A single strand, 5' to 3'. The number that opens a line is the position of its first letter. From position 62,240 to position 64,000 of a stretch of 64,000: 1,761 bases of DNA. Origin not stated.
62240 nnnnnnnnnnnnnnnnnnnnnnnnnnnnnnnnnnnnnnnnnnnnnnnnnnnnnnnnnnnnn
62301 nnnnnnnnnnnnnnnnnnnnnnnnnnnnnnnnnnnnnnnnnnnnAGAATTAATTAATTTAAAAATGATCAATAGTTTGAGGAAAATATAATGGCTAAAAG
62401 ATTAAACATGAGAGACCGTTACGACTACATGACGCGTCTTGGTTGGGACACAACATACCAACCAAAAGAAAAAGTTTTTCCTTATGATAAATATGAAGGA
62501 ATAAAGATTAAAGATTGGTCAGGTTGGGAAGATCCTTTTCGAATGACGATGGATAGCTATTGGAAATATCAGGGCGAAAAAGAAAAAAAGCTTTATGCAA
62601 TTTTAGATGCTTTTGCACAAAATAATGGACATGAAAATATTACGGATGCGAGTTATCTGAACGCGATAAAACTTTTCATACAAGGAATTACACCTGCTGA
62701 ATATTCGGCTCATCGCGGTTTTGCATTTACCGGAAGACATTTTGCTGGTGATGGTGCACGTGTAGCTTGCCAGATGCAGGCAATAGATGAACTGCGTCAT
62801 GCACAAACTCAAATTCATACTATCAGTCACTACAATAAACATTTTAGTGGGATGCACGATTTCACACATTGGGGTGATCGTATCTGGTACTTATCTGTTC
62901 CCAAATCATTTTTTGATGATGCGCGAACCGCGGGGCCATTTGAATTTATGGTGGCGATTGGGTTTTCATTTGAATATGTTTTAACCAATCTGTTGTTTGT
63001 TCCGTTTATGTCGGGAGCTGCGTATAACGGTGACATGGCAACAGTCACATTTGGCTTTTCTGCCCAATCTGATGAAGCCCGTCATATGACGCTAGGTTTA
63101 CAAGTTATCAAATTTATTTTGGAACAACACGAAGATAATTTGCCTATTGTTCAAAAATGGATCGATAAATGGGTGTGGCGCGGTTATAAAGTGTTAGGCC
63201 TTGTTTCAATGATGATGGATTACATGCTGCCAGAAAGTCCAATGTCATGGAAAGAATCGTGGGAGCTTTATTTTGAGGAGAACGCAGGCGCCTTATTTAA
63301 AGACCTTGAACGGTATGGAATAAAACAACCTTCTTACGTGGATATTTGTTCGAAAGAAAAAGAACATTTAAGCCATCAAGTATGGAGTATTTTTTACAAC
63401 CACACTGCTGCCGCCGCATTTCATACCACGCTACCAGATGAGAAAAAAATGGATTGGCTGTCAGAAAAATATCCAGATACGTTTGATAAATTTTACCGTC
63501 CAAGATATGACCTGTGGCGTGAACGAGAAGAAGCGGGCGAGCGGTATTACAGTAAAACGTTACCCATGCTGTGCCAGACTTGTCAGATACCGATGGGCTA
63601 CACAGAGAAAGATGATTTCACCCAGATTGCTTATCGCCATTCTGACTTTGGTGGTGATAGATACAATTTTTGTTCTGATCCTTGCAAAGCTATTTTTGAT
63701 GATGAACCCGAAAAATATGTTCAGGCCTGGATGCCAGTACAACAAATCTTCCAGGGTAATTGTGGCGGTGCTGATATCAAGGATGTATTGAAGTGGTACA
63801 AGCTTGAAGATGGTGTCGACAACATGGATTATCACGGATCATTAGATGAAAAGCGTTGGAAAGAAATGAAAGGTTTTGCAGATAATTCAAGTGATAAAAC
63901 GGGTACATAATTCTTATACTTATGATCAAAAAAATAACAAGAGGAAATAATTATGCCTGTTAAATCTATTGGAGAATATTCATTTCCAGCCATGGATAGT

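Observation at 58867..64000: XylR/DmpR-family activator plus dmpKLMN(O) phenol hydroxylase operon with a perfect 24-bp palindromic UAS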

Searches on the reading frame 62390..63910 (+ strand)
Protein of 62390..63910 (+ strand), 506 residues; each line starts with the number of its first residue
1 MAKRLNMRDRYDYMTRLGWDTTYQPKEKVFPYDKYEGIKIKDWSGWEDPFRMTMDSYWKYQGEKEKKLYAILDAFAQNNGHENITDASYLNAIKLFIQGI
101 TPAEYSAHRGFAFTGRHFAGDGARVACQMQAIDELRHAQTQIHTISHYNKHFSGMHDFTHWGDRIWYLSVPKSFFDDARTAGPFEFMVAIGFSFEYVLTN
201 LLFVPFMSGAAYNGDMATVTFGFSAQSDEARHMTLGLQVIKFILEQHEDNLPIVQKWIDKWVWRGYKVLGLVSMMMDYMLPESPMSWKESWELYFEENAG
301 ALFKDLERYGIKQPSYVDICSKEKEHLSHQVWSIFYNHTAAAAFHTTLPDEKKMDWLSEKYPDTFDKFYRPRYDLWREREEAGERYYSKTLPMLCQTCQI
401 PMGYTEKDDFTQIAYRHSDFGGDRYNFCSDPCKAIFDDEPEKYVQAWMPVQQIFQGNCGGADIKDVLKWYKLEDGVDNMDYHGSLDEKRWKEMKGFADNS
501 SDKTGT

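Call 4: search_protein_families(library=ncbifam, proteins=[window:62390-63910:+])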
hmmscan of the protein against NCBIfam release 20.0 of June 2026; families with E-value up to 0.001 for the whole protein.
window:62390-63910:+ (506 aa): 0 families

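Call 5: search_protein_families(library=pfam, proteins=[window:62390-63910:+])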
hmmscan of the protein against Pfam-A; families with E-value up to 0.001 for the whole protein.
window:62390-63910:+ (506 aa): 2 families
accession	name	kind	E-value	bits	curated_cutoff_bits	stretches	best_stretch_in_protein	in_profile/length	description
PF02332.24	Phenol_Hydrox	-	6.7e-70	235.7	24.4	1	19-246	1-229/230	Methane/Phenol/Alkene Hydroxylase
PF04945.19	YHS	-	2.8e-10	40.4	30.3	1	411-447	8-47/47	YHS domain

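Call 6: search_solved_structures(query=window:62390-63910:+, max_evalue=0.001)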
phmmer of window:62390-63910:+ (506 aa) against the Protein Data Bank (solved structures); distinct sequences matched with E-value up to 0.001: 31.
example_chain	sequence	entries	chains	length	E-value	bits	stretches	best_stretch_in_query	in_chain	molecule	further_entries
3u52_A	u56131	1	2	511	1.2e-244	816.4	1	3-497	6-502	Phenol hydroxylase component phN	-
2inn_A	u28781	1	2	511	1.3e-244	816.3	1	3-497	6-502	Phenol hydroxylase component phN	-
2inp_A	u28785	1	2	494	4.7e-243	811.1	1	3-494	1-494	Phenol hydroxylase component phN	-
1t0q_A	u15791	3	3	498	1.8e-38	135.9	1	5-483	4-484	toluene, o-xylene monooxygenase oxygenase subunit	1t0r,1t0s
2inc_A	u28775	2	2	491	1.9e-38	135.9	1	5-482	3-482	Toluene, o-xylene monooxygenase oxygenase subunit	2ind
4p1b_A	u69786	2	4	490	3.5e-38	135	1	8-471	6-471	Toluene-4-monooxygenase system protein A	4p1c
5tds_A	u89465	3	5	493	5.1e-38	134.5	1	8-471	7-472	Toluene-4-monooxygenase system protein A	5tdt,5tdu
3dhg_A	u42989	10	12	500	5.4e-38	134.4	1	8-472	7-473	toluene 4-monooxygenase hydroxylase alpha subunit | Toluene-4-monooxygenase system protein A | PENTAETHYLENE GLYCOL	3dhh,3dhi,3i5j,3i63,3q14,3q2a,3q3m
3rmk_A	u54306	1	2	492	6.1e-38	134.2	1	8-471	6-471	Toluene-4-monooxygenase system protein A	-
3n1z_A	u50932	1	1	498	7e-38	134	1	5-483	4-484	Toluene o-xylene monooxygenase component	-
3rnf_A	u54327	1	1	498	7.2e-38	134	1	5-483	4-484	Toluene o-xylene monooxygenase component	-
3ri7_A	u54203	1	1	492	7.9e-38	133.8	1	8-471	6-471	Toluene-4-monooxygenase system protein A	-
3n20_A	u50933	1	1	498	8.8e-38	133.7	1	5-483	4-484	Toluene o-xylene monooxygenase component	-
3n1x_A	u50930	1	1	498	1.2e-37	133.3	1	5-483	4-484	Toluene o-xylene monooxygenase component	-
3n1y_A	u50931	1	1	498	1.8e-37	132.7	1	5-483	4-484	Toluene o-xylene monooxygenase component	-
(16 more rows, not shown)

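Call 10: find_encoding_contigs(protein=window:62390-63910:+, flank=10000, max_places=6)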
Protein window:62390-63910:+ (506 aa): no gene with exactly this product is on record in the collection.

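Call 11: find_related_loci(query=window:62390-63910:+, collection=genome_contigs, flank=10000)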
Query window:62390-63910:+ (506 aa) in genome_contigs; peptide patterns used: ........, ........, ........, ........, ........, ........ (x = any residue, [..] = any of these).
142 stretches matched a pattern; 129 encode a relative of the query (tblastn E <= 1e-3); the best 80 are kept; 80 distinct loci.
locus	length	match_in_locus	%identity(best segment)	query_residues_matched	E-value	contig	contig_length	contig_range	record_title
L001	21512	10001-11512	84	1-504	0e+0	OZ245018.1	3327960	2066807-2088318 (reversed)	MAG: Gammaproteobacteria bacterium isolate 946ad2bf-fb27-4ec7-8787-b9044ac20274 genome assembly, chromosome: 1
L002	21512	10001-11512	83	1-504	0e+0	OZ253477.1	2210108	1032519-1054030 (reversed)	MAG: Gammaproteobacteria bacterium isolate cd91ca9d-c811-4c78-9398-bef48b39456d genome assembly, chromosome: 1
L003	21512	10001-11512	78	1-504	0e+0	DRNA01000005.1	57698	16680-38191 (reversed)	MAG TPA_asm: Aeromonadales bacterium isolate HyVt-500 HyVt-500_k145_1010108, whole genome shotgun sequence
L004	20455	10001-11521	78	1-506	0e+0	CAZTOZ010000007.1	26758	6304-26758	MAG TPA_asm: uncultured Thiotrichales bacterium isolate binchicken_co219_185 genome assembly, contig: k141_1126119, whol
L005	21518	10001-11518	77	1-506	0e+0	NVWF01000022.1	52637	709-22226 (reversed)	MAG: Gammaproteobacteria bacterium isolate NORP44 Contig_source1383C_1488, whole genome shotgun sequence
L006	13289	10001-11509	77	1-503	0e+0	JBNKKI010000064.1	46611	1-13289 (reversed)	MAG: Gammaproteobacteria bacterium isolate H1H2.bin.43.orig k141_123476, whole genome shotgun sequence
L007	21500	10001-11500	77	1-499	0e+0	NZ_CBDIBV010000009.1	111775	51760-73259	MAG: Profundibacter sp. isolate d22634d6-9c7e-494f-b496-b223120d466b contig_9, whole genome shotgun sequence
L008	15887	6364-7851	75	1-496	0e+0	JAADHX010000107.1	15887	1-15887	MAG: Actinomycetota bacterium isolate M_MetaBat.222 contig-127_8099, whole genome shotgun sequence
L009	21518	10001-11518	75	3-505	0e+0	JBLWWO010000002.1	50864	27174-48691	MAG: Poseidonibacter sp. isolate EA15-03 A15.007.metabat.2RE.5K@2, whole genome shotgun sequence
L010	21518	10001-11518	75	3-505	0e+0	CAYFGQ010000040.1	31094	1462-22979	MAG TPA_asm: uncultured Arcobacteraceae bacterium isolate ERP003628_co2_60 genome assembly, contig: NODE_1093_length_310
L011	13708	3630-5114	76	3-495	0e+0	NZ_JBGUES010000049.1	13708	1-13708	MAG: Poseidonibacter sp. isolate DXN-08 NODE_49_length_13708_cov_4.858925, whole genome shotgun sequence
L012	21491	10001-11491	75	3-497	0e+0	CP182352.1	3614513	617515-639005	MAG: Halarcobacter sp. isolate FB10N2-1 chromosome, complete genome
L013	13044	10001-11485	75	3-495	0e+0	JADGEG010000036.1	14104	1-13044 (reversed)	MAG: Arcobacter sp. isolate BB30 NODE_4050_length_14104_cov_3.863120, whole genome shotgun sequence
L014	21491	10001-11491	75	3-497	0e+0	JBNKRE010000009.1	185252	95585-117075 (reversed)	MAG: Halarcobacter sp. isolate B2.bin.2.strict NODE_9_length_185252_cov_18.399465, whole genome shotgun sequence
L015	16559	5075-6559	75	3-495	0e+0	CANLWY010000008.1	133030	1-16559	uncultured Campylobacterales bacterium isolate 272-3Z.fasta genome assembly, contig: NODE_8, whole genome shotgun sequen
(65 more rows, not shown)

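Call 14: search_protein_families(library=pfam, proteins=[L001:4970-6286:+, L001:6335-8071:+, L001:11548-11907:+, L001:11928-12992:+, L001:12998-13309:+, L001:13540-14460:+, L001:14621-15583:+, L001:15673-18489:+, L001:18780-19844:+, L001:2270-3337:+])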
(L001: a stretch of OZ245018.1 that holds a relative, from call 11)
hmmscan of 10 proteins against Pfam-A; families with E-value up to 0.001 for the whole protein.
L001:4970-6286:+ (438 aa): 0 families

L001:6335-8071:+ (578 aa): 9 families
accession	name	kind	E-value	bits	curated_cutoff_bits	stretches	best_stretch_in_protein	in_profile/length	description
PF00158.32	Sigma54_activat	-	5.3e-69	231.6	20.2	1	242-408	1-167/168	Sigma-54 interaction domain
PF06505.16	XylR_N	-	3.2e-35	120.3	23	1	23-123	1-101/101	Activator of aromatic catabolism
PF25601.1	AAA_lid_14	-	2.3e-21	75.8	27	1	414-494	1-80/87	AAA+ ATPase lid domain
PF14532.12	Sigma54_activ_2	-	3.9e-20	72.9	25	1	243-413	1-138/138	Sigma-54 interaction domain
PF02830.23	V4R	-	7.1e-09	36.1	31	1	135-195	1-61/62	V4R domain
PF02954.25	HTH_8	-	1.9e-08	34.3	22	1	535-574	2-41/42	Bacterial regulatory protein, Fis family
PF07724.20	AAA_2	-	5.9e-07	30.1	27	1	264-380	4-121/166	AAA domain (Cdc48 subfamily)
PF07728.20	AAA_5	-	4.9e-06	27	22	1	266-386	2-125/139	AAA domain (dynein-related subfamily)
PF01078.27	Mg_chelatase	-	1.1e-05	25.4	20.3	1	321-383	93-157/207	Magnesium chelatase, subunit ChlI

L001:11548-11907:+ (119 aa): 1 family
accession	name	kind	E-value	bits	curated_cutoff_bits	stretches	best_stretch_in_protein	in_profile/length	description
PF04663.18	Phenol_monoox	-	2.1e-22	79.5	27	1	15-79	2-66/66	Phenol hydroxylase conserved region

L001:11928-12992:+ (354 aa): 4 families
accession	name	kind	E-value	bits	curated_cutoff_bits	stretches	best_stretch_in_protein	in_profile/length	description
PF00175.26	NAD_binding_1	-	1.6e-20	74.2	22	1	212-316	1-106/109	Oxidoreductase NAD-binding domain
PF00111.32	Fer2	-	4.7e-20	71.7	21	1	5-81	1-76/77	2Fe-2S iron-sulfur cluster binding domain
PF00970.30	FAD_binding_6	-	5.1e-12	46.4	21.1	1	127-200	24-97/99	Oxidoreductase FAD-binding domain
PF13510.11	Fer2_4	-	9.7e-06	26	22.8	1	5-45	4-54/82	2Fe-2S iron-sulfur cluster binding domain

L001:12998-13309:+ (103 aa): 1 family
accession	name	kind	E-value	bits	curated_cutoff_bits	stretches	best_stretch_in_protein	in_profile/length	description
PF00111.32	Fer2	-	2.8e-17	62.9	21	1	7-83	2-76/77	2Fe-2S iron-sulfur cluster binding domain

L001:13540-14460:+ (306 aa): 2 families
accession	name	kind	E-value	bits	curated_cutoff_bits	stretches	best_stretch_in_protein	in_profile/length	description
PF22247.2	Diox-like_N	-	6.1e-29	100.4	27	1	66-124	1-59/60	Catechol 2,3-dioxygenase-like N-terminal domain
PF00903.31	Glyoxalase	-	1.8e-24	86.9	20.6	1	150-265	1-121/121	Glyoxalase/Bleomycin resistance protein/Dioxygenase superfamily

L001:14621-15583:+ (320 aa): 5 families
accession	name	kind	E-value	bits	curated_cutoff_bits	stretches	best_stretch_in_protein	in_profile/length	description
PF00111.32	Fer2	-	6.9e-16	58.4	21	1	239-310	3-75/77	2Fe-2S iron-sulfur cluster binding domain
PF00175.26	NAD_binding_1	-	1.3e-08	35.8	22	1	111-202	1-107/109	Oxidoreductase NAD-binding domain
PF22290.1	DmmA-like_N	-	5e-07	30.7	33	1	104-215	16-122/124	Dimethylamine monooxygenase subunit DmmA-like, N-terminal domain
PF00970.30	FAD_binding_6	-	7.1e-06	26.7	21.1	1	10-101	4-97/99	Oxidoreductase FAD-binding domain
PF08030.17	NAD_binding_6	-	0.00017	22.1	22.2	0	110-133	5-28/156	Ferric reductase NAD binding domain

L001:15673-18489:+ (938 aa): 9 families
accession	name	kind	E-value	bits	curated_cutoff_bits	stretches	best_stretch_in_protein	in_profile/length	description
PF17874.7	TPR_MalT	-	8.7e-19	68.4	45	1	582-837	88-335/336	MalT-like TPR region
PF00196.25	GerE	-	2.1e-13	50.1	23.5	1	877-930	3-56/57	Bacterial regulatory proteins, luxR family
PF13401.12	AAA_22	-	9.2e-09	36.1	27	1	50-180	4-120/130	AAA domain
PF24883.2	NPHP3_N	-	1.2e-07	32.5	24.8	1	41-181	12-162/164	Nephrocystin 3, N-terminal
PF25199.1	nSTAND_NTPase5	-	1.1e-05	25.7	34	0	46-92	36-83/145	Novel STAND NTPase 5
PF13191.12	AAA_16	-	1.3e-05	26.3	32.6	1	43-161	14-149/167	AAA ATPase domain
PF13424.12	TPR_12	-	1.8e-05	25.2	30.1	1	580-644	9-73/77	Tetratricopeptide repeat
PF14516.12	AAA_35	-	0.00091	18.6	27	0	49-96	29-76/331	AAA-like domain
PF08281.18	Sigma70_r4_2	-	0.00099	19.1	25.7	0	877-909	11-44/54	Sigma-70, region 4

L001:18780-19844:+ (354 aa): 2 families
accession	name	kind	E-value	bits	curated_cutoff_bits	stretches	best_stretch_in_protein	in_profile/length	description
PF19112.6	VanA_C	-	3.7e-47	161.4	23.5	1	156-350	2-193/193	Vanillate O-demethylase oxygenase C-terminal domain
PF00355.32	Rieske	-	5.1e-21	74.8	20.3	1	18-98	2-82/88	Rieske [2Fe-2S] domain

L001:2270-3337:+ (355 aa): 1 family
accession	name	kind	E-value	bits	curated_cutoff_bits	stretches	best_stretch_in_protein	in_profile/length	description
PF02668.22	TauD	-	1.2e-27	97.9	27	1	62-317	9-266/267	Taurine catabolism dioxygenase TauD, TfdA family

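Call 29: search_protein_families(library=pfam, proteins=[L001:4970-6286:+], max_evalue=10)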
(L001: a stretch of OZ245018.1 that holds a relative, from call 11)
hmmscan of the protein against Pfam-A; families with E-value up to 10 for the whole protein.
L001:4970-6286:+ (438 aa): 0 families

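Call 36: search_dna_similar(query=window:62390-63910:+, collection=plasmids, mode=protein, max_rows=15)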
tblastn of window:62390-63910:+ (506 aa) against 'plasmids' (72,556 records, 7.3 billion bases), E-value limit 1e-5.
Records with a match: 73; places in all: 87; records where one place covers at least 80% of the query: 52.
Best place of each record, by identity: 60-80% 26; <60% 47.
By first word of the organism name: Acinetobacter 15; Rhodococcus 10; Paraburkholderia 4; Azospirillum 4; Mycobacterium 3; Cupriavidus 3; Caballeronia 3; Burkholderia 2; Variovorax 2; Xanthobacter 2; and 23 more.
By predicted mobility (MOB-suite, as given by PLSDB): mobilizable 31; non-mobilizable 23; conjugative 19.
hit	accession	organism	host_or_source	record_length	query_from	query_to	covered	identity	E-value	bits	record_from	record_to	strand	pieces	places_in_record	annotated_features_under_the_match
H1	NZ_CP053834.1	Arcobacter cloacae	cell culture,Sewage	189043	3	495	97%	67.1%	0e+0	719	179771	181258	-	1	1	YHS domain-containing protein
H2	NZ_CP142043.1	Pseudomonas veronii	cell culture,ground water from aniline ...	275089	3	495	97%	66.5%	0e+0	731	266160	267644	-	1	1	phenol 2-monooxygenase oxygenase component DmpN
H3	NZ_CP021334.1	Marinobacter salarius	pure culture,Lava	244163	11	495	96%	67.6%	0e+0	718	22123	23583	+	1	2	aromatic/alkene/methane monooxygenase hydroxylase/oxygenase subunit ...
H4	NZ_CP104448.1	Acinetobacter baumannii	Homo sapiens,sputum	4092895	2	497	98%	65.7%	0e+0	712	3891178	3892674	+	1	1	none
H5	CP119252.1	Acinetobacter soli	Homo sapiens,blood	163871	2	495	98%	66.0%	0e+0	714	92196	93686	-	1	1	aromatic/alkene/methane monooxygenase hydroxylase/oxygenase subunit ...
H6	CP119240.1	Acinetobacter soli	Homo sapiens,blood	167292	2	495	98%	66.0%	0e+0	714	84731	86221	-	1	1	aromatic/alkene/methane monooxygenase hydroxylase/oxygenase subunit ...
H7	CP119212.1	Acinetobacter soli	Homo sapiens,blood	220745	2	495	98%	66.0%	0e+0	714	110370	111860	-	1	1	aromatic/alkene/methane monooxygenase hydroxylase/oxygenase subunit ...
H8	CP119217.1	Acinetobacter soli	Homo sapiens,blood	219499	2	495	98%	66.0%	0e+0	714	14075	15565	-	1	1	aromatic/alkene/methane monooxygenase hydroxylase/oxygenase subunit ...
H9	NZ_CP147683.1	Acinetobacter lwoffii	whole organism,Yangzhou Grand Canal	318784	1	495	98%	65.7%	0e+0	711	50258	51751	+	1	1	YHS domain-containing protein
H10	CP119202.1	Acinetobacter soli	Homo sapiens,blood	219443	2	495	98%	65.7%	0e+0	721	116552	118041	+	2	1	none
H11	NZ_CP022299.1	Acinetobacter johnsonii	-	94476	1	495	98%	65.5%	0e+0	710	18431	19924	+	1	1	aromatic/alkene/methane monooxygenase hydroxylase/oxygenase subunit ...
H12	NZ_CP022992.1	Paraburkholderia aromaticivorans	-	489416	3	495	97%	65.7%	0e+0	723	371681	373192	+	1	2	aromatic/alkene/methane monooxygenase hydroxylase/oxygenase subunit ...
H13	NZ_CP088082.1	Ideonella dechloratans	Cell culture,Activated sludge, ...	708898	3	505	99%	64.3%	0e+0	706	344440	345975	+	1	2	aromatic/alkene/methane monooxygenase hydroxylase/oxygenase subunit ...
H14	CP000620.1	Burkholderia vietnamiensis G4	-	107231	3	495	97%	65.5%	0e+0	720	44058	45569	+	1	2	methane/phenol/toluene hydroxylase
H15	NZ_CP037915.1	Sphingomonas sp. AAP5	water column of an alpine lake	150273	3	495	97%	64.8%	0e+0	704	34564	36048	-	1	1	aromatic/alkene/methane monooxygenase hydroxylase/oxygenase subunit ...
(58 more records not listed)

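Call 37: search_solved_structures(query=window:62390-63910:+, max_evalue=1e-100, show_alignments=1)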
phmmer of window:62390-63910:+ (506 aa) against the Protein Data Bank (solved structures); distinct sequences matched with E-value up to 1e-100: 3.
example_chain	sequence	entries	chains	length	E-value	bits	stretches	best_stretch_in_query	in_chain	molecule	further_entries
3u52_A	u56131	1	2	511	1.2e-244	816.4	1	3-497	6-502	Phenol hydroxylase component phN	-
2inn_A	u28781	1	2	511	1.3e-244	816.3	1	3-497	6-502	Phenol hydroxylase component phN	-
2inp_A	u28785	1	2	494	4.7e-243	811.1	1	3-494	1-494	Phenol hydroxylase component phN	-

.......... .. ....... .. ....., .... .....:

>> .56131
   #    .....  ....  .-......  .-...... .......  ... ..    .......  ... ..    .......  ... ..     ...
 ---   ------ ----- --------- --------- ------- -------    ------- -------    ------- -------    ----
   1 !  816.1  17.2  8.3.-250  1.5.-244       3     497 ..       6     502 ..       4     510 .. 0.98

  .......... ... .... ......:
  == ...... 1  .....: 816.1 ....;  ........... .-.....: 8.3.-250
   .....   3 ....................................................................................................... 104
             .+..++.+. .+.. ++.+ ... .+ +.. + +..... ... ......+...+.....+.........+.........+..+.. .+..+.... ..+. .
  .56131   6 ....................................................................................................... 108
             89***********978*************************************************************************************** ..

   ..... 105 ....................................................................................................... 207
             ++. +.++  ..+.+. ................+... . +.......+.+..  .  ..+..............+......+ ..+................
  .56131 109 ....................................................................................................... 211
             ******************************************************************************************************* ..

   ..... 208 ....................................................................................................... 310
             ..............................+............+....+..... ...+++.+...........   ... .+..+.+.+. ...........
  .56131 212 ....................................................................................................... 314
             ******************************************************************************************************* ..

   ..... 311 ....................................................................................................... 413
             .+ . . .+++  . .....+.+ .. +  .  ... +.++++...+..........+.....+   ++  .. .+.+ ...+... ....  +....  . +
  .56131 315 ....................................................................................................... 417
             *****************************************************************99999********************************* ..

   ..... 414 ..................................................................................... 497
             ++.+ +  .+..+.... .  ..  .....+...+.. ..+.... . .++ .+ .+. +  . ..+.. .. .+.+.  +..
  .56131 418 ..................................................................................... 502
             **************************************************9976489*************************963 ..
